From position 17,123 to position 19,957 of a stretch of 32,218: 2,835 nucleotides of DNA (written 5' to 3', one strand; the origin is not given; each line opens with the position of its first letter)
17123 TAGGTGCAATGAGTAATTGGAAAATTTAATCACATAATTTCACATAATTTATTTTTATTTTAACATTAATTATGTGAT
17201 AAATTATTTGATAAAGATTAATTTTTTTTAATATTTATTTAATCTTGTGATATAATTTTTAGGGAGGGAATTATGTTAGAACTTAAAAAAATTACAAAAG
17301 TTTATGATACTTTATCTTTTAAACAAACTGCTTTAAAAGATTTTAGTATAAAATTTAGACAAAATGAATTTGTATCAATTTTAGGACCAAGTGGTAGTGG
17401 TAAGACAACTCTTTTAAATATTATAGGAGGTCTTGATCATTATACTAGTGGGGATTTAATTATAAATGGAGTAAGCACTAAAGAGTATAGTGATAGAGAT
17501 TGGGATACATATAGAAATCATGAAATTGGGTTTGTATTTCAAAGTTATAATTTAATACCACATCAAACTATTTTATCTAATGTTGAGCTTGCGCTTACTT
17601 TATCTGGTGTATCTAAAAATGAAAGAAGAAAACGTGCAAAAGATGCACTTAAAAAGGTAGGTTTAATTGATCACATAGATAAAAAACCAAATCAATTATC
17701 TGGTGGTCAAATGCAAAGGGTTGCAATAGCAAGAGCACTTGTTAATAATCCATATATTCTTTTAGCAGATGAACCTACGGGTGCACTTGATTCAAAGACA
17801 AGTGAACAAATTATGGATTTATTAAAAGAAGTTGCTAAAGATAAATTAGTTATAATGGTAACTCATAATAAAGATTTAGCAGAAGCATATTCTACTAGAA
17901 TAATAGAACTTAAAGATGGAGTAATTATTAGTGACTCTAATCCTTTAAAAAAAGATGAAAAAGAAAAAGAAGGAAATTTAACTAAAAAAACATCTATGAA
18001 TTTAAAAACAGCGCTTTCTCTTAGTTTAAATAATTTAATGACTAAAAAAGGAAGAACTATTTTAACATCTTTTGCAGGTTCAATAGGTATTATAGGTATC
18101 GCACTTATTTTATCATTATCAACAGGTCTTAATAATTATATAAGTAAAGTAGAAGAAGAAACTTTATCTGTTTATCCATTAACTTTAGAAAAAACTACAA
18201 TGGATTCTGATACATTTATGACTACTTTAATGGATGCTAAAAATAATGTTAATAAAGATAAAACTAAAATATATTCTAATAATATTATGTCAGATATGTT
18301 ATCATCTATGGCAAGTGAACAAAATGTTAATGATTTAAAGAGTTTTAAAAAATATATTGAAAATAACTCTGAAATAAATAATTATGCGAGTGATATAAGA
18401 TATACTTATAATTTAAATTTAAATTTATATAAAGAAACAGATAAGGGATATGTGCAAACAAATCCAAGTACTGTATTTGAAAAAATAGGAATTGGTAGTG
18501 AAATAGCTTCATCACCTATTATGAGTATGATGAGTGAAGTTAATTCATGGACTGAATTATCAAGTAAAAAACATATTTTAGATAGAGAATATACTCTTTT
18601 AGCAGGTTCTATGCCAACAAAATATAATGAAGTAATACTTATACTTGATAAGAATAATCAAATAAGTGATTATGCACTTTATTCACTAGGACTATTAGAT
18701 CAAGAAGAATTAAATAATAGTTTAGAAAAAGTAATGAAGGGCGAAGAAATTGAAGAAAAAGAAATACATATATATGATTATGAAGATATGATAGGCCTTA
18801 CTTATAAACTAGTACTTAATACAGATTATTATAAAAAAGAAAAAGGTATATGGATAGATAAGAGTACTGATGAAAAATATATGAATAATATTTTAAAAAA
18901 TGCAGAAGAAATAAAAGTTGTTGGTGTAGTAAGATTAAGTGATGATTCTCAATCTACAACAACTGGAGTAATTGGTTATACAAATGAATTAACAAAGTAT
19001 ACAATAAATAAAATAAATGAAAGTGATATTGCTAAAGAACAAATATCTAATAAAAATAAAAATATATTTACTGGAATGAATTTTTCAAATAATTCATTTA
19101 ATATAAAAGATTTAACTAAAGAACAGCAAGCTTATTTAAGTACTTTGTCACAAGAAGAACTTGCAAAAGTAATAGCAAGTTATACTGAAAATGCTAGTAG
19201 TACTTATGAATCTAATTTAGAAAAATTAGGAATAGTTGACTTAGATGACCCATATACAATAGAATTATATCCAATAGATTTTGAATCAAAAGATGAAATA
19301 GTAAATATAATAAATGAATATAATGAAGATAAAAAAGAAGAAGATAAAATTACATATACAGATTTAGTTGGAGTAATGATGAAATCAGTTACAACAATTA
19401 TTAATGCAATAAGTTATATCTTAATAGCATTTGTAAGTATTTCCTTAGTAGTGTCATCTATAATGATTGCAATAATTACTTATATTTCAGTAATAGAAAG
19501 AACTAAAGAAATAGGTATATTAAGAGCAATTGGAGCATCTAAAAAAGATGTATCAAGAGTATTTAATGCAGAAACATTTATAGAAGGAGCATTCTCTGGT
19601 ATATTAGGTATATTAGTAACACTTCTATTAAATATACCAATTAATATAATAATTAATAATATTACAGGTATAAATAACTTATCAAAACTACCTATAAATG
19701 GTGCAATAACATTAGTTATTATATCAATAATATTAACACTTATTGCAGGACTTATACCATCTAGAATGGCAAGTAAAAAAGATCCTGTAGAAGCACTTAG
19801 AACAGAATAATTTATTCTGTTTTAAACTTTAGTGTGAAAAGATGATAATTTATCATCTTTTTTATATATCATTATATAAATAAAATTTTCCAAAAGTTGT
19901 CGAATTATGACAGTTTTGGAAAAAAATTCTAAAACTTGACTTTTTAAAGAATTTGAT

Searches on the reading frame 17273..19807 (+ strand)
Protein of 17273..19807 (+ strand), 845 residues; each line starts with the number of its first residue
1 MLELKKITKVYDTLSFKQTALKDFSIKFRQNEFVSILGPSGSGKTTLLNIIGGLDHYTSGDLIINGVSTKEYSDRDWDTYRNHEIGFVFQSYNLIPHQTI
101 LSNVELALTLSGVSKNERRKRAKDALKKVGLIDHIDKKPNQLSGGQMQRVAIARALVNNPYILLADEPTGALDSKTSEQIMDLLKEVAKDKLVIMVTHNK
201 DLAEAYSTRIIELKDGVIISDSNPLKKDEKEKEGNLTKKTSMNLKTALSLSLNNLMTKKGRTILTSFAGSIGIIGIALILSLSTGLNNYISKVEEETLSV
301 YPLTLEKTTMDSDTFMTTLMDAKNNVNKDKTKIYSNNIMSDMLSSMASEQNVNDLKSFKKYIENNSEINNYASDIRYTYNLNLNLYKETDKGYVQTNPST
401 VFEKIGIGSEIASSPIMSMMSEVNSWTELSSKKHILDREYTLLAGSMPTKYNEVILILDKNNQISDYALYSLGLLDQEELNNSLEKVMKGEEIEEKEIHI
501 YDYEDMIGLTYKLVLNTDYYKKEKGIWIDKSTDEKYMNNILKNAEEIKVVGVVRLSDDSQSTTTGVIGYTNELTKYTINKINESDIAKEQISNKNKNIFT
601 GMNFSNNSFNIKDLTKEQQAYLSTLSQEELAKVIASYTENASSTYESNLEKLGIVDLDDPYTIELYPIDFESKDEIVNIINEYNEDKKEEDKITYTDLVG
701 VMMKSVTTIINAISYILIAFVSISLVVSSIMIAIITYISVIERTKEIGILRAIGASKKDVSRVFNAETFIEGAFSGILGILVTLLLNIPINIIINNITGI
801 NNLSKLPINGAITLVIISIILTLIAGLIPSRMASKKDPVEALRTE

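Call 7: search_protein_families(library=pfam, max_evalue=0.1, proteins=[window:17273-19807:+])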
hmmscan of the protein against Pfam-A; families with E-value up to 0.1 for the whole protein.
window:17273-19807:+ (845 aa): 13 families
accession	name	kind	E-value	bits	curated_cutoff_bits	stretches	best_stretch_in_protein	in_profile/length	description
PF00005.33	ABC_tran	-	1.8e-35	123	25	1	21-169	1-136/137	ABC transporter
PF02687.27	FtsX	-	5.2e-17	62.5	25.5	1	719-838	2-120/120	FtsX-like permease C-terminal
PF02463.25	SMC_N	-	1.1e-05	25.4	40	1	16-206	10-205/220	RecF/RecN/SMC N terminal domain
PF13304.12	AAA_21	-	0.00029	21.4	27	0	34-55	2-26/304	AAA domain, putative AbiEii toxin, Type IV TA system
PF20703.3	nSTAND1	-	0.0029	17.7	27.1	0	26-49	28-51/379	Novel STAND NTPase 1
PF13555.12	AAA_29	-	0.015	15.5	27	1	25-48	16-39/61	P-loop containing region of AAA domain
PF13207.12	AAA_17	-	0.017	15.8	27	1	37-72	1-39/136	AAA domain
PF03215.21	Rad17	-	0.017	15.5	23.8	1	18-142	32-145/186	Rad17 P-loop domain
PF22182.2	DUF6945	-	0.018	15.6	28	0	102-138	45-80/83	Domain of unknown function (DUF6945)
PF25199.1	nSTAND_NTPase5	-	0.031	14.5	34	0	26-48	36-58/145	Novel STAND NTPase 5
PF20720.3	nSTAND3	-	0.04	14.1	27.2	1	20-50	6-36/155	Novel STAND NTPase 3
PF03266.21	NTPase_1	-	0.05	13.9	23.9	0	35-74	3-40/168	NTPase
PF13238.12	AAA_18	-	0.053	14.4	29.4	0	36-72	3-36/128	AAA domain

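Call 8: search_protein_families(library=ncbifam, max_evalue=0.1, proteins=[window:17273-19807:+])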
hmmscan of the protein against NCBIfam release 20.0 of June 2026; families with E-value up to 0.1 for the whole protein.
window:17273-19807:+ (845 aa): 196 families (the best 25 are shown)
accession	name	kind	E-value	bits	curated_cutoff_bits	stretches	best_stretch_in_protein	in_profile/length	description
NF007826.0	PRK10535.1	equivalog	9.2e-83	278.6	966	2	1-283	4-293/648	macrolide ABC transporter ATP-binding protein/permease MacB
NF038007.1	ABC_ATP_DarD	equivalog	3.3e-65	219.6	375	1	1-217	1-217/218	darobactin export ABC transporter ATP-binding protein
TIGR02211.1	LolD_lipo_ex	equivalog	1.7e-62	210.8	307.75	1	1-218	1-219/221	lipoprotein-releasing ABC transporter ATP-binding protein LolD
TIGR02673.1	FtsE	equivalog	2.3e-60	203.9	264.85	1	1-216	1-213/214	cell division ATP-binding protein FtsE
TIGR03608.1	L_ocin_972_ABC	subfamily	2.5e-60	203.5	254.85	1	17-212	10-205/206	putative bacteriocin export ABC transporter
TIGR02315.1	ABC_phnC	equivalog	7.5e-57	192.5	266.1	1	1-230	1-236/243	phosphonate ABC transporter ATP-binding protein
TIGR02982.1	heterocyst_DevA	subfamily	1.3e-56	191.6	295.8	1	2-218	2-219/220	ABC exporter ATP-binding subunit, DevA family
NF006987.0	PRK09452.1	equivalog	5.4e-54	183.3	482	1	2-229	18-237/378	spermidine/putrescine ABC transporter ATP-binding protein PotA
TIGR03265.1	PhnT2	equivalog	9.2e-54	183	457.7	1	2-224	5-219/353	putative 2-aminoethylphosphonate ABC transporter ATP-binding protein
NF008639.0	PRK11629.1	equivalog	2.4e-53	181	360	1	2-219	7-225/234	lipoprotein-releasing ABC transporter ATP-binding protein LolD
TIGR01186.1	proV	subfamily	2.5e-51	174.9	326.6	1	18-220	6-210/363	betaine/proline/choline family ABC transporter ATP-binding protein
NF007027.0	PRK09493.1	equivalog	6.1e-51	173.1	379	1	1-225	1-221/240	glutamine ABC transporter ATP-binding protein GlnQ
NF043075.1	MMSYN1_0197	equivalog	2.6e-50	171.3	550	1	1-219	2-212/341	spermidine/putrescine ABC transporter ATP-binding protein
TIGR04521.1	ECF_ATPase_2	equivalog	4.6e-49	167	330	1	3-248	2-256/279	energy-coupling factor transporter ATPase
NF007879.0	PRK10584.1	equivalog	7e-49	166.6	336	1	3-218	8-224/228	putative ABC transporter ATP-binding protein YbbA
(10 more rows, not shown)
